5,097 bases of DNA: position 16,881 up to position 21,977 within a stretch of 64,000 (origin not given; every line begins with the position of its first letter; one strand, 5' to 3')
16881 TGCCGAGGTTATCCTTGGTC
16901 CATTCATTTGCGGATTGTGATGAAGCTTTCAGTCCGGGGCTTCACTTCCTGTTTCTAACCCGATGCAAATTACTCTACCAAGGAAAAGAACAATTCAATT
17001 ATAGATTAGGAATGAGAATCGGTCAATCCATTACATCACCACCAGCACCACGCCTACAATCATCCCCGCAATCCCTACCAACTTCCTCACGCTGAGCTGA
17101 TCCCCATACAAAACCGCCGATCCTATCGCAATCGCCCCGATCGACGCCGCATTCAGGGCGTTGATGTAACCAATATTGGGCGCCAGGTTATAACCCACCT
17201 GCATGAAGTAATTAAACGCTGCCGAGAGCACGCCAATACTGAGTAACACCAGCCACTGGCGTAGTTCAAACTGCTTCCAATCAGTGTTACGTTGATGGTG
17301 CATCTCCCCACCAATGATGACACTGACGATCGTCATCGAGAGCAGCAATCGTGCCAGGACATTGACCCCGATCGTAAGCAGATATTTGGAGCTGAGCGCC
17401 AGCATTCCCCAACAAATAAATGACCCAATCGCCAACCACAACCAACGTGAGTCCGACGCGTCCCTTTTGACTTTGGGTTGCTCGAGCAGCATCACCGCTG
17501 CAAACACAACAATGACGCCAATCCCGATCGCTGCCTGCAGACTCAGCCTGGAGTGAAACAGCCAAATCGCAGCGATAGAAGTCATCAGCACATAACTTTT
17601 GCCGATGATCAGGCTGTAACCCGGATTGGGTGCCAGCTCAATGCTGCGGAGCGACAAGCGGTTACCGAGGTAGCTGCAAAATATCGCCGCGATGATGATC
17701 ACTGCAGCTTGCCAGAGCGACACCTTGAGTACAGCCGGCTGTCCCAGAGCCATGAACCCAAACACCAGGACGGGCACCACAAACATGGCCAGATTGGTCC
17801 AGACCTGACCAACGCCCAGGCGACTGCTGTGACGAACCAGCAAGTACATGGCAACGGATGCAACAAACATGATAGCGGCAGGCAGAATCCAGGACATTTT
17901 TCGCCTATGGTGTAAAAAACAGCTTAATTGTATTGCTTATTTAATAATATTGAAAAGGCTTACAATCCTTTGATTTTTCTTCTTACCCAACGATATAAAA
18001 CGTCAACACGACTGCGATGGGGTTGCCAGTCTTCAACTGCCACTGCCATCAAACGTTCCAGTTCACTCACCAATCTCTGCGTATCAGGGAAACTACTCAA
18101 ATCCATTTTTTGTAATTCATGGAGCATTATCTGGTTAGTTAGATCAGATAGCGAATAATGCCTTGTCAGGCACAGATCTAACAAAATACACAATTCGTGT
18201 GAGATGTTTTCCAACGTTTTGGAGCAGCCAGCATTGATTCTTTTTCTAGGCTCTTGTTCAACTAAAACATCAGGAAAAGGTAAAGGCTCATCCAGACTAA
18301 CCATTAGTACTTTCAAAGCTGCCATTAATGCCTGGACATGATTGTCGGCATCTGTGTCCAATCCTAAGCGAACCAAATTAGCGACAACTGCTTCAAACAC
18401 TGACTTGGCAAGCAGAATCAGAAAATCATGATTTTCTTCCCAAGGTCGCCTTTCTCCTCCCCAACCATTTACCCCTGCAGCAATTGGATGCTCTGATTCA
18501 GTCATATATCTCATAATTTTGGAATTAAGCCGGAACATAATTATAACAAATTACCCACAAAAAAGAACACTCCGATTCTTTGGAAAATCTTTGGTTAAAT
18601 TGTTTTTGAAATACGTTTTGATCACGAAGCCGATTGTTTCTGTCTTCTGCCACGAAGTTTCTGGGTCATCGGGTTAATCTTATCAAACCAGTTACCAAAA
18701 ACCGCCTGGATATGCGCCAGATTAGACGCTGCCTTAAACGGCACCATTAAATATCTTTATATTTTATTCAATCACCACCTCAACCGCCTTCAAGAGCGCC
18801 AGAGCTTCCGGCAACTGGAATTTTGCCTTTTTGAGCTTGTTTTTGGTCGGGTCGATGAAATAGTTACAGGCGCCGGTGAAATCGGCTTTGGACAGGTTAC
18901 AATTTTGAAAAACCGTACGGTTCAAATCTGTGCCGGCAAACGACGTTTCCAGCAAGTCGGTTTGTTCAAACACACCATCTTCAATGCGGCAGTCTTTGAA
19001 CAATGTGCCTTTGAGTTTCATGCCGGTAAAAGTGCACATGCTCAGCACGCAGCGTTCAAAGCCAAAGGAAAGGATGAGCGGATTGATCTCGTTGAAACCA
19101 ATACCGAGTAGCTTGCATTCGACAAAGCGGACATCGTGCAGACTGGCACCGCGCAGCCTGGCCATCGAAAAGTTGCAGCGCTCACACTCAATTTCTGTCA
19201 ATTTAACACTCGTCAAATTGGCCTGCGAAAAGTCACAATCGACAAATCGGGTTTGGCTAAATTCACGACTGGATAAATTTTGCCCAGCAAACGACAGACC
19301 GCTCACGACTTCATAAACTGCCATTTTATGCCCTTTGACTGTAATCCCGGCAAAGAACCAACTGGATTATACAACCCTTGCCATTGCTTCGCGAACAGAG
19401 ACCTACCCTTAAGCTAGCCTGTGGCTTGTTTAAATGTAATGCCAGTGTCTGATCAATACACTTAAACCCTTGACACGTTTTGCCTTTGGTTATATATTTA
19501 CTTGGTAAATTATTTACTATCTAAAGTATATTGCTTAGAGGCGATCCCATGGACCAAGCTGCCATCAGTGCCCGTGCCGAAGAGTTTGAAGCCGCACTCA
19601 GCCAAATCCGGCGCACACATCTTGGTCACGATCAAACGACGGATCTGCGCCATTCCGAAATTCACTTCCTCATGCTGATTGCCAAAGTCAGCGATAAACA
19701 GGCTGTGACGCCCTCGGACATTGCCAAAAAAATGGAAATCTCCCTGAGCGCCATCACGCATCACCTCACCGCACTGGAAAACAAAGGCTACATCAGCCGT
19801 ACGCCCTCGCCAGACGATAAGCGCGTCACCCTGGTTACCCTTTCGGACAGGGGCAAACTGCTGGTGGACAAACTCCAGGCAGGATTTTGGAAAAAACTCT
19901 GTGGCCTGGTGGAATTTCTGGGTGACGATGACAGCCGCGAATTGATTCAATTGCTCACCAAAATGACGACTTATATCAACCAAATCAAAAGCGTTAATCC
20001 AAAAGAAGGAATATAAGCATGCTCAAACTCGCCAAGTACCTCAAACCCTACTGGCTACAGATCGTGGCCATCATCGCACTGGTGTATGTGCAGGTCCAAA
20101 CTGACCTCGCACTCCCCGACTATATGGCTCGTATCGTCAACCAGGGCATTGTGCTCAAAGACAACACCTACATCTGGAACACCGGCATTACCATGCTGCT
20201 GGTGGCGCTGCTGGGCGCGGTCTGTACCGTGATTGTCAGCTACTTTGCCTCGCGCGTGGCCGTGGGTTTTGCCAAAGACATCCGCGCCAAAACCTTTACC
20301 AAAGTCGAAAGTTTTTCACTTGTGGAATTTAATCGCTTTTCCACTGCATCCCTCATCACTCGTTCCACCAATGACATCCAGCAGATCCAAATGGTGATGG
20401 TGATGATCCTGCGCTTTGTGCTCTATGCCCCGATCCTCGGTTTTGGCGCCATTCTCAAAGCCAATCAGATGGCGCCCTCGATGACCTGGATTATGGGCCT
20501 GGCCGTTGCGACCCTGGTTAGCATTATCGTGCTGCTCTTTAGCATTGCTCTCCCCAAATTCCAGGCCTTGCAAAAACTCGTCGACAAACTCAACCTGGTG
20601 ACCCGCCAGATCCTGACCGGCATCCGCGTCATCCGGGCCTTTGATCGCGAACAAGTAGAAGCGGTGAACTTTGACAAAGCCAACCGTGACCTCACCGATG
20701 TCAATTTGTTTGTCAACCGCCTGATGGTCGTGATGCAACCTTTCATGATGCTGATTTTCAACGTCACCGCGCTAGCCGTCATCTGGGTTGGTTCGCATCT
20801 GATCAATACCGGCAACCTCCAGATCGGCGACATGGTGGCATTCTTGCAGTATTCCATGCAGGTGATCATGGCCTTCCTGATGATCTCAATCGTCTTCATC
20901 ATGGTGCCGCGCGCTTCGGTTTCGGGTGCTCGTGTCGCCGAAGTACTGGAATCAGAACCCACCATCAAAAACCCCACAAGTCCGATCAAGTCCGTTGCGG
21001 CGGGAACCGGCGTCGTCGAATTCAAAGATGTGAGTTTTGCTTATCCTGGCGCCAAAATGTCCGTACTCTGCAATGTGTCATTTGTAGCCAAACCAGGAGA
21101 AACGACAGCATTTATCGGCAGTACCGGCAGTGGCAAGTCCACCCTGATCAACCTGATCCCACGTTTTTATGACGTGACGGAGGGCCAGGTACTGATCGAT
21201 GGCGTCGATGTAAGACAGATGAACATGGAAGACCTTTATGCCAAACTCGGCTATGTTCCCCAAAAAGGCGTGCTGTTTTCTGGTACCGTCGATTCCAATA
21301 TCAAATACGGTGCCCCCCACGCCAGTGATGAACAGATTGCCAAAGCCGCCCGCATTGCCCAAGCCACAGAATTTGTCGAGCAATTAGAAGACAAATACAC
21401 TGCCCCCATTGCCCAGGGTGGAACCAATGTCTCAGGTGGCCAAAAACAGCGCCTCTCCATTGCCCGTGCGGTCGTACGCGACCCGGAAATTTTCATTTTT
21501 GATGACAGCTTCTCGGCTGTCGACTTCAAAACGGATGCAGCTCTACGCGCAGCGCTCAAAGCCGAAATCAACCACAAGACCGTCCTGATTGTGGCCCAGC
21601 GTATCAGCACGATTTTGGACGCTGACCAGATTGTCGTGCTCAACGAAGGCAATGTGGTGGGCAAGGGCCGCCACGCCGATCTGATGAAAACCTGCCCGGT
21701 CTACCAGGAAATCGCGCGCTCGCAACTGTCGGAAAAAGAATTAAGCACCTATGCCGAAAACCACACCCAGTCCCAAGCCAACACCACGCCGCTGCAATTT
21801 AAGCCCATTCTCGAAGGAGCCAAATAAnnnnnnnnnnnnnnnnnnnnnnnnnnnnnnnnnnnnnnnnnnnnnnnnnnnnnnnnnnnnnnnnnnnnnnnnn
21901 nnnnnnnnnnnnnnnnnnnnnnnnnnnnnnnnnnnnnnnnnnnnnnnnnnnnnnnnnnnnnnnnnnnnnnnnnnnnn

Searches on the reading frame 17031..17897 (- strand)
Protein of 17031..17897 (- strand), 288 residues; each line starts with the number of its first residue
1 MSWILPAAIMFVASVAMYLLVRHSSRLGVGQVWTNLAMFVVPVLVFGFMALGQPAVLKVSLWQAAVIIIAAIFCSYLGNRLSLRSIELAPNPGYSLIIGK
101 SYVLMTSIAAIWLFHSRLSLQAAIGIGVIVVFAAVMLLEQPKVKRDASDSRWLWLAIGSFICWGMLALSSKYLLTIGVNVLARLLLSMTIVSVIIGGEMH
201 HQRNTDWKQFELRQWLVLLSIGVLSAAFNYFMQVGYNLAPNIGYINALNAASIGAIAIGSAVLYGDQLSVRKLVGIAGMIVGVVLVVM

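Call 43: search_protein_families(library=pfam, proteins=[window:17031-17897:-], max_evalue=0.00001)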
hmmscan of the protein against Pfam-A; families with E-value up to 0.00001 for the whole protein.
window:17031-17897:- (288 aa): 1 family
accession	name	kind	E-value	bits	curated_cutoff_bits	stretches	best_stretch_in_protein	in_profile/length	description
PF00892.27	EamA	-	2.1e-09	38.2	28.2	1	151-287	2-134/135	EamA-like transporter family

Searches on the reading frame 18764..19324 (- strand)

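Call 43: search_protein_families(library=pfam, proteins=[window:18764-19324:-], max_evalue=0.00001)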
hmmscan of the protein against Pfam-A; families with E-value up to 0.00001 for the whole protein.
window:18764-19324:- (186 aa): 4 families
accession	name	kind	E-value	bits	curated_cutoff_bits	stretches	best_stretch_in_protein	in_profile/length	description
PF13599.13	Pentapeptide_4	-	1.1e-25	89.9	38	3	60-149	1-78/78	Pentapeptide repeat region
PF00805.28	Pentapeptide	-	1.3e-18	66.6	20.2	1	119-151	8-40/40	Pentapeptide repeats (8 copies)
PF13576.12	Pentapeptide_3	-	3.7e-14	53.1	27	0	119-154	6-43/48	Pentapeptide repeats (9 copies)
PF23894.2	LD_SV2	-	7.5e-11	42.7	29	1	87-139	40-92/92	SV2A/B/C luminal domain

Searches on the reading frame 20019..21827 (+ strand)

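Call 47: search_protein_families(library=pfam, proteins=[window:20019-21827:+], max_evalue=0.00001)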
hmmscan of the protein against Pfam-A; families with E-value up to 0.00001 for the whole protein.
window:20019-21827:+ (602 aa): 2 families
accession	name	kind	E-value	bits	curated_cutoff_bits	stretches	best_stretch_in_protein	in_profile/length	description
PF00664.28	ABC_membrane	-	3.6e-32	112.6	28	1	16-286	2-274/274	ABC transporter transmembrane region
PF00005.33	ABC_tran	-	1.9e-29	103.5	25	1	352-498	3-136/137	ABC transporter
